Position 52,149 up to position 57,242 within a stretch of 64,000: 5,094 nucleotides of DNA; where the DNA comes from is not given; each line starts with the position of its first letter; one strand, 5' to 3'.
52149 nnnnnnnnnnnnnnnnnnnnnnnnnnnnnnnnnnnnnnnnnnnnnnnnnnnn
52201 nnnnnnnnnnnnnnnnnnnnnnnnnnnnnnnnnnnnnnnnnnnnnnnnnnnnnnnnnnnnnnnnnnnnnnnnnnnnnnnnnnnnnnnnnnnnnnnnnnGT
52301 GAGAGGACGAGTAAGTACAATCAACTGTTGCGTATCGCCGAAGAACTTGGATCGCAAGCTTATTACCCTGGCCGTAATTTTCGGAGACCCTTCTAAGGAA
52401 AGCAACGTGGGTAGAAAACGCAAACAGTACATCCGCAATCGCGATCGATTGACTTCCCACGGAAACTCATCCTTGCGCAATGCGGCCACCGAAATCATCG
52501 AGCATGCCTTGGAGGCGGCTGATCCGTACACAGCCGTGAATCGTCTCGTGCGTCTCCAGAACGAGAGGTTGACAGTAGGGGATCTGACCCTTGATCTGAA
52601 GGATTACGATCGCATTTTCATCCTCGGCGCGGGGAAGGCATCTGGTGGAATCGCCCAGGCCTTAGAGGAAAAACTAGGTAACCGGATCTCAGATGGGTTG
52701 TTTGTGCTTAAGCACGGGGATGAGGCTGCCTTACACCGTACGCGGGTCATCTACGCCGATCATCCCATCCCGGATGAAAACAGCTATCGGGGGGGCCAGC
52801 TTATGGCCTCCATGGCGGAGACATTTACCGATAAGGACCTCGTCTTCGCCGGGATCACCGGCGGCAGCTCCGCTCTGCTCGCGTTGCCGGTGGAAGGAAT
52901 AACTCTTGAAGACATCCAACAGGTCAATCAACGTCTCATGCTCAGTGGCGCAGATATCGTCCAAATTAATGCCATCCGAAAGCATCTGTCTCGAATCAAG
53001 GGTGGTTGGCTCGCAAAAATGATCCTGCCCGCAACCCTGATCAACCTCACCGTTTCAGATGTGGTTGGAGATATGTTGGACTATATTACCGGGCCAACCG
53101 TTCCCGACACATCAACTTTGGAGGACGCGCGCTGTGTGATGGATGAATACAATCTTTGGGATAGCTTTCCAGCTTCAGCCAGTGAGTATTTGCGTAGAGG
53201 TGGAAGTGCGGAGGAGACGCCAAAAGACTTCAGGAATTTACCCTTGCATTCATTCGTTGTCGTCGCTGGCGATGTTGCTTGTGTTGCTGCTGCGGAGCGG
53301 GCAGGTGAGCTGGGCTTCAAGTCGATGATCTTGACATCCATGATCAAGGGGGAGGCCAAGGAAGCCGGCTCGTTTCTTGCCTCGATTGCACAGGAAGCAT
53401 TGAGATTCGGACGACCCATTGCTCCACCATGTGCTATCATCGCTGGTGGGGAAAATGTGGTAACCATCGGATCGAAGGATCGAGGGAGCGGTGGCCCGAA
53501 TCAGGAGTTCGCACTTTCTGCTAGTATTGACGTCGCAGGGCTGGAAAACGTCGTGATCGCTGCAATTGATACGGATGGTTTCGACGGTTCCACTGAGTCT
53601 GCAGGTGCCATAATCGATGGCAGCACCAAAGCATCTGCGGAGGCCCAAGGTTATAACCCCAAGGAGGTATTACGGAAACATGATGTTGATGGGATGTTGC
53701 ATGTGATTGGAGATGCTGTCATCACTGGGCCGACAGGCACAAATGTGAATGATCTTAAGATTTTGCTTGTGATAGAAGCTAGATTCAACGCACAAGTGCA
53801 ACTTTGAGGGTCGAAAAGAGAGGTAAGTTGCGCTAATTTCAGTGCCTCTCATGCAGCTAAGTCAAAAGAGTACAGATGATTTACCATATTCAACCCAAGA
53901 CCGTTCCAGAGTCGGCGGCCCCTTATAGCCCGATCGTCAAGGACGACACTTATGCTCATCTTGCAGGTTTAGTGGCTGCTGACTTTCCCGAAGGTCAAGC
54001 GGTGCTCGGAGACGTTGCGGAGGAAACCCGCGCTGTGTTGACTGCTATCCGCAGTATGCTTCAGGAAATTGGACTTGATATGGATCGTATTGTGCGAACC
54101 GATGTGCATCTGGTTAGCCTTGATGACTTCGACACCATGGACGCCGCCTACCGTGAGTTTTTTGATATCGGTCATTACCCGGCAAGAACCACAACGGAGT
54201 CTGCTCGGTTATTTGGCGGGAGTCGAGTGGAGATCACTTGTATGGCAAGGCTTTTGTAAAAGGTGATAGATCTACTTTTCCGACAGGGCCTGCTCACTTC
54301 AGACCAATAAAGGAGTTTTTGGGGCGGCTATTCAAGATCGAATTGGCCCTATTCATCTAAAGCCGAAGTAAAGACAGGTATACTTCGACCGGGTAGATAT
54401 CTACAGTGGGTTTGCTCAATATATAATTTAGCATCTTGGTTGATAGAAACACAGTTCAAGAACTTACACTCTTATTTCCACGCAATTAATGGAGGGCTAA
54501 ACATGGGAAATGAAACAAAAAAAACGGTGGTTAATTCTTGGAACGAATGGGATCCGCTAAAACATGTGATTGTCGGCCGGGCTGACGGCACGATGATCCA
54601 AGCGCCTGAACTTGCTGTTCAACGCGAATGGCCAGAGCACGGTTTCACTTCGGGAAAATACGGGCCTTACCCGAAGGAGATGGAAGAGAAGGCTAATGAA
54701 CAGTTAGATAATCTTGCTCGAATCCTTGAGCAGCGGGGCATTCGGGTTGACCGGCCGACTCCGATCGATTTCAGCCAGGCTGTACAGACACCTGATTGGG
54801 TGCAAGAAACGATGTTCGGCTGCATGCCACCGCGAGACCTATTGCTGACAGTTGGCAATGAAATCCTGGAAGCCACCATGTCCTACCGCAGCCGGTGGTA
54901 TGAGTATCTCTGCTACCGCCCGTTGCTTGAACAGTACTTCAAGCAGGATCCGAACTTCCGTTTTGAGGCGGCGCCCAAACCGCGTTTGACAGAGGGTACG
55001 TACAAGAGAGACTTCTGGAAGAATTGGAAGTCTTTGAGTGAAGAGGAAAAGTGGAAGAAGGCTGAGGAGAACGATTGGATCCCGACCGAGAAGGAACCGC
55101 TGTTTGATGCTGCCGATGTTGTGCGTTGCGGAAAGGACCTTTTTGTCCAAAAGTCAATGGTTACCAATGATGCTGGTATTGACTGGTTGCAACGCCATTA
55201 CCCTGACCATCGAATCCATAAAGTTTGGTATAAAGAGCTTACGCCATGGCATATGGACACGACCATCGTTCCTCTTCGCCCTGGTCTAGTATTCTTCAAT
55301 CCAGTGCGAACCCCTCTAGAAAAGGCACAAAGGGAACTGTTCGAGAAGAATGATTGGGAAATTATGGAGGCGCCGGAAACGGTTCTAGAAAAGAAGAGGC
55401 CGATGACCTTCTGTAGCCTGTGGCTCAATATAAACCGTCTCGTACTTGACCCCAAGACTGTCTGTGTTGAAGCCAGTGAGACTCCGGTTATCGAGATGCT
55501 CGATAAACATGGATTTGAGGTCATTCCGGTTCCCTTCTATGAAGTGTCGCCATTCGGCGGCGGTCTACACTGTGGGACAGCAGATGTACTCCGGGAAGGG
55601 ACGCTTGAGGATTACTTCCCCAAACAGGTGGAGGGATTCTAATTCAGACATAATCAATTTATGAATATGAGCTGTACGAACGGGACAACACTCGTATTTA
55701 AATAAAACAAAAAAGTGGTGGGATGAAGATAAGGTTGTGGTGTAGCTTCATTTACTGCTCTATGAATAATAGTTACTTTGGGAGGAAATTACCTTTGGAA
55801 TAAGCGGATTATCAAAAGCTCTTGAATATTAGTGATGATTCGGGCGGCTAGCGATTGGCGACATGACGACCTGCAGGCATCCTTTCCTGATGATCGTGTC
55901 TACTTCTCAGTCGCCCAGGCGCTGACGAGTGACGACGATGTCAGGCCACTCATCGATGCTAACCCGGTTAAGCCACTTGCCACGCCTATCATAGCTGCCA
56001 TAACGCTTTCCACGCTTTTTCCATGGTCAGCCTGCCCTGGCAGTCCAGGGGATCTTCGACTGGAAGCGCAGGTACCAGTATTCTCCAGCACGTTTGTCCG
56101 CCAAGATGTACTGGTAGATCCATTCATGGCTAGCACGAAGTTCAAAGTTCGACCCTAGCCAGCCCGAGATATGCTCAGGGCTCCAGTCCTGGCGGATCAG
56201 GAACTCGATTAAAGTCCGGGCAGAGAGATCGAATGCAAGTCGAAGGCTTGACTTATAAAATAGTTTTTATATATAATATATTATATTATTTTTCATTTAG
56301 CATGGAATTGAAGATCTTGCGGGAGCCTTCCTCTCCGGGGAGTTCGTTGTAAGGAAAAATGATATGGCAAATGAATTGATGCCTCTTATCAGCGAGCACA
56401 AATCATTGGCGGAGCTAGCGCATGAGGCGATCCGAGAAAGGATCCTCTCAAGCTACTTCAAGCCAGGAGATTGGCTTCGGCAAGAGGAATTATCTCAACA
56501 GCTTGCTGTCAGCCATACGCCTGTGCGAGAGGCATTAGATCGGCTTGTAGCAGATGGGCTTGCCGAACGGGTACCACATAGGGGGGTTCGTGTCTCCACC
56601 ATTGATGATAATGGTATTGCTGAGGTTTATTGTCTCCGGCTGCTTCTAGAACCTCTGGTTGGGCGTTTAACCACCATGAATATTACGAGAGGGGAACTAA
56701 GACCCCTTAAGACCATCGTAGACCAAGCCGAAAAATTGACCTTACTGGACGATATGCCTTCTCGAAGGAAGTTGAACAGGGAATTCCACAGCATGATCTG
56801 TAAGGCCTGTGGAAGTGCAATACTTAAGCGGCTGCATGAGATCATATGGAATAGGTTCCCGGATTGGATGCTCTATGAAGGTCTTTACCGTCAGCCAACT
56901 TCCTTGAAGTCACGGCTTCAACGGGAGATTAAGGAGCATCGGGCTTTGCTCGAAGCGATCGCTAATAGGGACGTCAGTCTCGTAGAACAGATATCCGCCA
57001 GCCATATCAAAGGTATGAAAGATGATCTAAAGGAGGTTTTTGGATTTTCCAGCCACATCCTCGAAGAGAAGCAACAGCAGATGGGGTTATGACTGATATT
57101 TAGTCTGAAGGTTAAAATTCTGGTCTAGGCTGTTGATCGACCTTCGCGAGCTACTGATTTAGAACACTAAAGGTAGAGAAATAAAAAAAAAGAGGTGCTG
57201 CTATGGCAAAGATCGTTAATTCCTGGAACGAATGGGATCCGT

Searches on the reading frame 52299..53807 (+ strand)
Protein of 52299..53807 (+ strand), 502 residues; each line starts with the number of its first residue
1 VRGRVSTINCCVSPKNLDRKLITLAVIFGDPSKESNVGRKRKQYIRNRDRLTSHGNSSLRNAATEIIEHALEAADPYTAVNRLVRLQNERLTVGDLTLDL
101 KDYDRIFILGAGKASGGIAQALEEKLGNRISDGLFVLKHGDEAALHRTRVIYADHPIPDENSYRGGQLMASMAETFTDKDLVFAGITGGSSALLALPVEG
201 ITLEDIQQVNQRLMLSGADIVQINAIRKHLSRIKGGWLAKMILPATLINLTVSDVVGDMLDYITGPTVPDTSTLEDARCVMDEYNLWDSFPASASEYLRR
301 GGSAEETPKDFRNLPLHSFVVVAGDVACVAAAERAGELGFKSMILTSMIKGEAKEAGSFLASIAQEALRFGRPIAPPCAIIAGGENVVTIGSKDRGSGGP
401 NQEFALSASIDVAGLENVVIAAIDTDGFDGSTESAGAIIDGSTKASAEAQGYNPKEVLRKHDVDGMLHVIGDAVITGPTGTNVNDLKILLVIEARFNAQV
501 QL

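Call 71: search_protein_families(library=pfam, proteins=[window:52299-53807:+], max_evalue=1e-8)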
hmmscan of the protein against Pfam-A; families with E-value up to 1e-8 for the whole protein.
window:52299-53807:+ (502 aa): 2 families
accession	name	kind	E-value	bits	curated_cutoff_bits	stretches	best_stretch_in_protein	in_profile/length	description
PF13660.11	DUF4147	-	3.6e-72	243.1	23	1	63-298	2-233/234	Domain of unknown function (DUF4147)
PF05161.18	MOFRL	-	2.5e-31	108.4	28.3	1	378-485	1-106/106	MOFRL family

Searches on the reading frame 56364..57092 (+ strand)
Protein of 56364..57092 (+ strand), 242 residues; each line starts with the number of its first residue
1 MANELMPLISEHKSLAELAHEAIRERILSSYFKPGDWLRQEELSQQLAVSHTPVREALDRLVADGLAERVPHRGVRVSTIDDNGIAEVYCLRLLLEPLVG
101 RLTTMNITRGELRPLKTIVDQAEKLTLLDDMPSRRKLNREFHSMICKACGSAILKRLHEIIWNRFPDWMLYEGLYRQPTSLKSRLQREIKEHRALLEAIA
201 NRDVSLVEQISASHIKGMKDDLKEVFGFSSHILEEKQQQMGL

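Call 71: search_protein_families(library=pfam, proteins=[window:56364-57092:+], max_evalue=1e-8)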
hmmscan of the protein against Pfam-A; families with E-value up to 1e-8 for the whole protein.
window:56364-57092:+ (242 aa): 2 families
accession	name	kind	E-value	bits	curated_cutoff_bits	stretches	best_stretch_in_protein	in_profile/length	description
PF07729.17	FCD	-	5e-25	88.8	24.3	1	87-216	1-124/125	FCD domain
PF00392.27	GntR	-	2.5e-18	65.9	27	1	19-77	5-64/64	Bacterial regulatory proteins, gntR family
